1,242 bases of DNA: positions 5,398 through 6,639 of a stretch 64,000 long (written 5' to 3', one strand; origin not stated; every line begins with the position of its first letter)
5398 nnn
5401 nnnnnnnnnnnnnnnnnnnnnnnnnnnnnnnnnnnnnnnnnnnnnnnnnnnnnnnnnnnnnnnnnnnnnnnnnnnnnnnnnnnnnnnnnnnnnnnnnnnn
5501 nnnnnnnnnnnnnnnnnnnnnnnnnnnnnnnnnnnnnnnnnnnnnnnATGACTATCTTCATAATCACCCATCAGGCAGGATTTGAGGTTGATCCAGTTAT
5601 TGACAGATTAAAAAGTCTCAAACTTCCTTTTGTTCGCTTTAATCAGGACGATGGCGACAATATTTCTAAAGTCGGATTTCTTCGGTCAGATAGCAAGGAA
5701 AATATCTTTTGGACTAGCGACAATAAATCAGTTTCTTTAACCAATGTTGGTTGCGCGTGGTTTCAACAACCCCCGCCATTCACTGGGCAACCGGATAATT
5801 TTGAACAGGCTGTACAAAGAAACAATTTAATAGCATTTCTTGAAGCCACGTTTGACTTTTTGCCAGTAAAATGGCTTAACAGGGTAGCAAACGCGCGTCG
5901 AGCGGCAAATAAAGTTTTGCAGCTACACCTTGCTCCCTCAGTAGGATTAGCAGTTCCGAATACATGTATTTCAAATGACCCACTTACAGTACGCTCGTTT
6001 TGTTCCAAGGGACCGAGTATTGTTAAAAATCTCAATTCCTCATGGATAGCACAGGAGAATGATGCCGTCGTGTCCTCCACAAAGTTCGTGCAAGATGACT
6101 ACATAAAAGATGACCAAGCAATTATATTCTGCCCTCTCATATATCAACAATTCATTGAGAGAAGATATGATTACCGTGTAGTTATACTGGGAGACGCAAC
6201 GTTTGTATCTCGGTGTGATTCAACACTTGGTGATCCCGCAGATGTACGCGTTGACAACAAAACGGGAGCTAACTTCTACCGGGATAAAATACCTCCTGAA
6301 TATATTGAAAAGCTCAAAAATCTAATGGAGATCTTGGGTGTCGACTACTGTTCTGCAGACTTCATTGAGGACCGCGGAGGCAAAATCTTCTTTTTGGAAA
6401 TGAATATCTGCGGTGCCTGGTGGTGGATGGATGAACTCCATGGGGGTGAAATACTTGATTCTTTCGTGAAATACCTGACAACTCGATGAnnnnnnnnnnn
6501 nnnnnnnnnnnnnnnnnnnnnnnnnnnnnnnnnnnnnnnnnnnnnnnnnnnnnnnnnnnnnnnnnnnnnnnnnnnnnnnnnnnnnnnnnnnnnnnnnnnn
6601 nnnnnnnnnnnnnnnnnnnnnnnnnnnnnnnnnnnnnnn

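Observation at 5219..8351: Second ATP-grasp module: MdnC-like ligase + papain-fold Cys/His hydrolase + S9 serine peptidase, no obvious precursor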

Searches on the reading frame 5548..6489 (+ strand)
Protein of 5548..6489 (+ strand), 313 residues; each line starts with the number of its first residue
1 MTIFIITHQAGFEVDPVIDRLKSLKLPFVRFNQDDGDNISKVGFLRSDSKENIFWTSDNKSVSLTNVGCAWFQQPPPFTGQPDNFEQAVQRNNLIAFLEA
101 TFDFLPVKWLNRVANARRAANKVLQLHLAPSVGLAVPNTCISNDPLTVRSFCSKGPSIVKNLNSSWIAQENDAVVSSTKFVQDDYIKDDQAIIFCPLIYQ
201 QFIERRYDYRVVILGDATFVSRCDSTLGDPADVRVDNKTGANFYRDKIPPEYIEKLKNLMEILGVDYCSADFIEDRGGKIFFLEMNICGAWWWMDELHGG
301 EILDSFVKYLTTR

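Call 3: search_protein_families(library=pfam, proteins=[window:5548-6489:+], max_evalue=0.1)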
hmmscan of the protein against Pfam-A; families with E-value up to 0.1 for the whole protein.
window:5548-6489:+ (313 aa): 1 family
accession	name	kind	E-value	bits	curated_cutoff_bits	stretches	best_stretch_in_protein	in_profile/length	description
PF21068.3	ATPgraspMvdD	-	0.0052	17.3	27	1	2-75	1-75/121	MvdD pre-ATP grasp domain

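Call 4: search_protein_families(library=ncbifam, proteins=[window:5548-6489:+], max_evalue=0.1)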
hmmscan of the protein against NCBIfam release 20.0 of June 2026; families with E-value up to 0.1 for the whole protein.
window:5548-6489:+ (313 aa): 8 families
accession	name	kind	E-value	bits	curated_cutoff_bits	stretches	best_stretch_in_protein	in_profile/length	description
TIGR04187.1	GRASP_SAV_5884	subfamily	2.1e-44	152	350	1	2-310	1-311/312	ATP-grasp ribosomal peptide maturase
TIGR04185.1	ATPgraspMvdC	equivalog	2.4e-37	128.8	425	1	3-292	1-298/318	MvdC family ATP-grasp ribosomal peptide maturase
TIGR04184.1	ATPgraspMvdD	equivalog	4e-36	124.8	475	1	3-299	1-308/321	MvdD family ATP-grasp ribosomal peptide maturase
TIGR04192.1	GRASP_w_spasm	equivalog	1.2e-17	64.2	230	1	3-291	1-299/318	grasp-with-spasm system ATP-grasp peptide maturase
TIGR00768.1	rimK_fam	subfamily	2e-06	27.4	143.4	1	101-299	67-265/276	RimK family alpha-L-glutamate ligase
NF040720.1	MptN_Meth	equivalog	0.006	15.7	350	1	107-308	87-288/291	tetrahydromethanopterin:alpha-L-glutamate ligase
NF005315.0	PRK06849.1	equivalog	0.0097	14.9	406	1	120-286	115-273/389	hypothetical protein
NF003573.0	PRK05246.1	equivalog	0.02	13.7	272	1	48-164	61-164/316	glutathione synthase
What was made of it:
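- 5548..6489 (+): Graspetide synthetase (ATP-grasp ligase, 313 aa) with a pre-ATP-grasp leader-binding domain. Contains Lys160, Asp271 and the Glu284-x-Asn286 motif. TIGR04187 2.1e-44 over its full length; MvdC and MvdD 1e-37 to 1e-36 (call 4).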

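Call 9: find_homologous_proteins(query=window:5548-6486:+)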
Query window:5548-6486:+ (313 aa): 17 proteins with E <= 0.001 among 1611 candidates.
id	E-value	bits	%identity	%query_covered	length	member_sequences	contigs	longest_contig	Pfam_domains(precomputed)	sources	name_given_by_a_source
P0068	1.6e-169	581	100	82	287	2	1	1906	-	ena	-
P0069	4.7e-150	517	69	100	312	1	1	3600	-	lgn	-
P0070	2.5e-136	472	62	99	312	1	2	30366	PF21068.4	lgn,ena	-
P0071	8.5e-130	450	60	99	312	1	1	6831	PF21068.4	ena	-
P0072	5.0e-127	441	61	99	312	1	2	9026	PF21068.4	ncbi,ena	-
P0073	8.3e-124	431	59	99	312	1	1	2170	PF21068.4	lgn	-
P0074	5.0e-123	428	58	99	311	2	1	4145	PF21068.4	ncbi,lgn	ncbi:MAG: hypothetical protein WAZ40_02695 [Minisyncoccia bacterium]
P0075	2.1e-118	413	55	100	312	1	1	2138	-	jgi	jgi:glutathione synthase/RimK-type ligase-like ATP-grasp enzyme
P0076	2.2e-109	383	51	99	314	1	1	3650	-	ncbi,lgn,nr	ncbi:MAG: hypothetical protein Q8Q32_00405 [bacterium]|nr:hypothetical protein [bacterium]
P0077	5.0e-84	300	46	97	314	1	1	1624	-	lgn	-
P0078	8.7e-83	296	43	100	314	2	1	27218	-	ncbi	-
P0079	1.4e-74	269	40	100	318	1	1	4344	-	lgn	-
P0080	8.3e-67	243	39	96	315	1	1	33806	-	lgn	-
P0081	4.1e-66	241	40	99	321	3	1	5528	-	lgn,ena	-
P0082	2.7e-63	232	39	99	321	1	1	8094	-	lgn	-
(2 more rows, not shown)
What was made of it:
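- On Graspetide biosynthetic locus: PF21068 is weak in the window protein (E 0.005, call 3), but precomputed PF21068 hits exist for relatives P0070-P0074 (call 9).
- Five of its relatives carry precomputed PF21068 hits (call 9).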

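Call 17: find_related_loci(query=A1, collection=genome_contigs, flank=5000)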
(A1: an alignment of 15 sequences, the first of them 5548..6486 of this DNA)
Query A1 (313 aa) in genome_contigs; peptide patterns used: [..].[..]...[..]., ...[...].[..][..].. (x = any residue, [..] = any of these).
77 stretches matched a pattern; 16 encode a relative of the query (tblastn E <= 1e-3); 14 distinct loci.
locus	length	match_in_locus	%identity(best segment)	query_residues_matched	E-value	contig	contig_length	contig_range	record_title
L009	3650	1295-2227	51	1-311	2e-118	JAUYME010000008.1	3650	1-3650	MAG: bacterium isolate C24_metabat.bin.72 C24_k141_577477, whole genome shotgun sequence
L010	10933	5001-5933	43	2-313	2e-88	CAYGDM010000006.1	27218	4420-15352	MAG TPA_asm: uncultured Candidatus Peribacteria bacterium isolate ERP113451_co3_213 genome assembly, contig: NODE_1217_l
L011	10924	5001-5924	37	3-310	1e-78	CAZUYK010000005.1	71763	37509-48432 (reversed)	MAG TPA_asm: uncultured Candidatus Peribacteria bacterium isolate SRP278252_co2_847 genome assembly, contig: NODE_562_le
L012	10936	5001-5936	40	2-313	7e-78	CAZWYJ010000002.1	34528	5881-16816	MAG TPA_asm: uncultured Gammaproteobacteria bacterium isolate SRP294416_co1_128 genome assembly, contig: NODE_2121_lengt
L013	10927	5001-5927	41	2-310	1e-77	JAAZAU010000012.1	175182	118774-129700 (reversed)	MAG: Parcubacteria group bacterium isolate AS06rmzACSIP_46 606696_AS06, whole genome shotgun sequence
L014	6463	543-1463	36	3-310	1e-68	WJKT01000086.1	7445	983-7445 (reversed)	MAG: Candidatus Peregrinibacteria bacterium isolate Bin_387 k141_3755073, whole genome shotgun sequence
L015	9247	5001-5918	36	3-310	2e-66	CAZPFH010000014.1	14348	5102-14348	MAG TPA_asm: uncultured Candidatus Peribacteria bacterium isolate SRP332253_co1_95 genome assembly, contig: NODE_7090_le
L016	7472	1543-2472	42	2-313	1e-79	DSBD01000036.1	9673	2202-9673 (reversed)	MAG TPA_asm: Candidatus Vogelbacteria bacterium isolate SpSt-1164 Ga0129302_1004131, whole genome shotgun sequence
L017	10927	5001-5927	39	2-310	2e-78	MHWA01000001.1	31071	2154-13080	MAG: Candidatus Zambryskibacteria bacterium RIFCSPLOWO2_01_FULL_35_19 rifcsplowo2_01_scaffold_10826, whole genome shotgu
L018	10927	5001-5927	37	3-313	3e-74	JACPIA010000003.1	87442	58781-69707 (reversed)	MAG: Candidatus Vogelbacteria bacterium isolate NC_groundwater_428_Ag_B-0.1um_43_89 GD18-4_B1_scaffold_572199, whole gen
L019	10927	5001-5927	39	2-310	2e-78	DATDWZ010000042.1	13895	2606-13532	MAG TPA_asm: Candidatus Paceibacterota bacterium isolate SMAG_U8125 k141_1406969, whole genome shotgun sequence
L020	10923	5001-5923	39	3-310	1e-55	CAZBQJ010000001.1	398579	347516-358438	MAG TPA_asm: uncultured Candidatus Peribacteria bacterium isolate binchicken_co235_222 genome assembly, contig: NODE_16_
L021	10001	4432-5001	37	3-313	2e-23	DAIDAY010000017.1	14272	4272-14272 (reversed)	MAG TPA_asm: bacterium isolate clean1852 NODE_17_length_14272_cov_6.776105, whole genome shotgun sequence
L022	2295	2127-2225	58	2-34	2e-7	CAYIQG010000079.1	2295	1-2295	MAG TPA_asm: uncultured Candidatus Saccharibacteria bacterium isolate ERP119705_co3_300 genome assembly, contig: NODE_78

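Call 18: find_related_loci(query=A1, collection=metagenome_contigs, flank=5000)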
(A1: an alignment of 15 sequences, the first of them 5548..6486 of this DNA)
Query A1 (313 aa) in metagenome_contigs; peptide patterns used: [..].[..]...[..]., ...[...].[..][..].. (x = any residue, [..] = any of these).
100 stretches matched a pattern; 32 encode a relative of the query (tblastn E <= 1e-3); 32 distinct loci.
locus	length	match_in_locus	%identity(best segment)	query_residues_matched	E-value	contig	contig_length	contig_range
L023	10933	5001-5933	62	1-311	3e-141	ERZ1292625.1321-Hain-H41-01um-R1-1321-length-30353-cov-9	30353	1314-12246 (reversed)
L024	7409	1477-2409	61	1-311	1e-133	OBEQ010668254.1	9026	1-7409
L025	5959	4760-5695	41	2-313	3e-83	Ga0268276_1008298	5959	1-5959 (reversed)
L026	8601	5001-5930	42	2-313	3e-82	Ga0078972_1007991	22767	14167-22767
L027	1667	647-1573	41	2-310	7e-86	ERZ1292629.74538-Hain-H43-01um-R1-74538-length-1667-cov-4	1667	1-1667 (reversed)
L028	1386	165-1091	41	2-310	1e-86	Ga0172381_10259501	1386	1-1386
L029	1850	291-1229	40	2-313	2e-84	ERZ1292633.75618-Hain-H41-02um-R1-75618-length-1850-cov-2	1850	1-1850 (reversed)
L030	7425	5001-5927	40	2-310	4e-80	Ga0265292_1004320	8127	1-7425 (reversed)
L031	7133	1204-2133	42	2-313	1e-79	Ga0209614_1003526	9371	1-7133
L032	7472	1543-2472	42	2-313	1e-79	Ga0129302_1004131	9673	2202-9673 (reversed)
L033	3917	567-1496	38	2-313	2e-79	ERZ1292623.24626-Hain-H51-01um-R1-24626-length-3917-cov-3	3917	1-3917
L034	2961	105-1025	39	2-310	5e-80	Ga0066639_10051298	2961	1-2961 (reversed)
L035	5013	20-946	40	3-313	4e-79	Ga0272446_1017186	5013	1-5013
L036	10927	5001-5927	39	2-310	2e-78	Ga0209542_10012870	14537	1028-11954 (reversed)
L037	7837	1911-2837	39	2-310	2e-78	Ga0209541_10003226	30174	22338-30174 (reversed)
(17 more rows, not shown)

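Call 60: search_solved_structures(query=window:5548-6486:+, max_evalue=0.001, show_alignments=1)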
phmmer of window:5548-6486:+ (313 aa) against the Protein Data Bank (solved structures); distinct sequences matched with E-value up to 0.001: 5.
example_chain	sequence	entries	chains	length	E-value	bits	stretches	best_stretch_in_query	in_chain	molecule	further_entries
7mgv_A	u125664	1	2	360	1.8e-26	96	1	3-298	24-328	CdnC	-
5ig8_A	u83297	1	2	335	3.3e-26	95.1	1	3-295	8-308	ATP grasp ligase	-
5ig9_A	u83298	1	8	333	1.4e-20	76.7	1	1-295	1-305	ATP grasp ligase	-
7m4s_A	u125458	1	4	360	1.5e-20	76.5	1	3-295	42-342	AMdnB protein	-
9bou_A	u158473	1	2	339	3.3e-19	72.1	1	1-303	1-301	MvdD-like pre-ATP grasp domain-containing protein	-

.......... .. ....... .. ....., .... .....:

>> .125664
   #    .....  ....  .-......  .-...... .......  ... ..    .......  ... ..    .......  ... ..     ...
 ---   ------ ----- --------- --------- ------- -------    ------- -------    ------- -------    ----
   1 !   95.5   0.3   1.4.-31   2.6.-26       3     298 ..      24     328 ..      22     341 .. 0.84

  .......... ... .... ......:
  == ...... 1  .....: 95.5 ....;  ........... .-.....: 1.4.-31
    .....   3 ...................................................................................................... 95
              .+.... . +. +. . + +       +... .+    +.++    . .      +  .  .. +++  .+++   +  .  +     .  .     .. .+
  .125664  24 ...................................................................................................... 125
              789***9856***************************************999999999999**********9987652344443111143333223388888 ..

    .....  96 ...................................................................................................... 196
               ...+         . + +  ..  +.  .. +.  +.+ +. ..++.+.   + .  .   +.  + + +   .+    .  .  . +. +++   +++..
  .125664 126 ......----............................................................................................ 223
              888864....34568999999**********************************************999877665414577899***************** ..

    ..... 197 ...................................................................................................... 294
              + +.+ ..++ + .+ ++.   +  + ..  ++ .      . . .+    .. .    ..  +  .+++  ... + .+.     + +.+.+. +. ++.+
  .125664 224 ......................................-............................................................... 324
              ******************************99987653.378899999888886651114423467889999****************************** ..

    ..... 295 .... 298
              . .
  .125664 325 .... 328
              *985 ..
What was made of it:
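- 5548..6489 (+): Solved relatives CdnC 7MGV 1.8e-26, then 5IG8, 5IG9 and 7M4S (call 60).
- Closest known: Microviridin / chryseoviridin systems. Same: They are the closest solved enzyme relatives (CdnC 1.8e-26, and the two 'ATP grasp ligase' entries 5IG8 and 5IG9; call 60).
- All five solved relatives at E <= 0.001 are deposited as graspetide-type ATP-grasp ligases (call 60).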

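Call 82: find_encoding_contigs(protein=P0069, flank=4000, max_places=2)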
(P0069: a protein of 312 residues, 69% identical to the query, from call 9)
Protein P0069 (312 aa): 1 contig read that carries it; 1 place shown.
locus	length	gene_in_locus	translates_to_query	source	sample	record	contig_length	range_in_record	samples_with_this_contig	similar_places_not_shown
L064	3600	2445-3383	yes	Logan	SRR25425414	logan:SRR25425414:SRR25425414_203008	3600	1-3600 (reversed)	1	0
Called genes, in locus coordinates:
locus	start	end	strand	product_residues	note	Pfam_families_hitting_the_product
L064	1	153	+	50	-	?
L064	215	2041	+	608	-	PF26549:Tricorn_N (weak), PF26550:Tricorn_2nd (faint), PF02129:Peptidase_S15 (faint), PF00326:Peptidase_S9, PF20434:BD-FAE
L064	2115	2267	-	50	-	-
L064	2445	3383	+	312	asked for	-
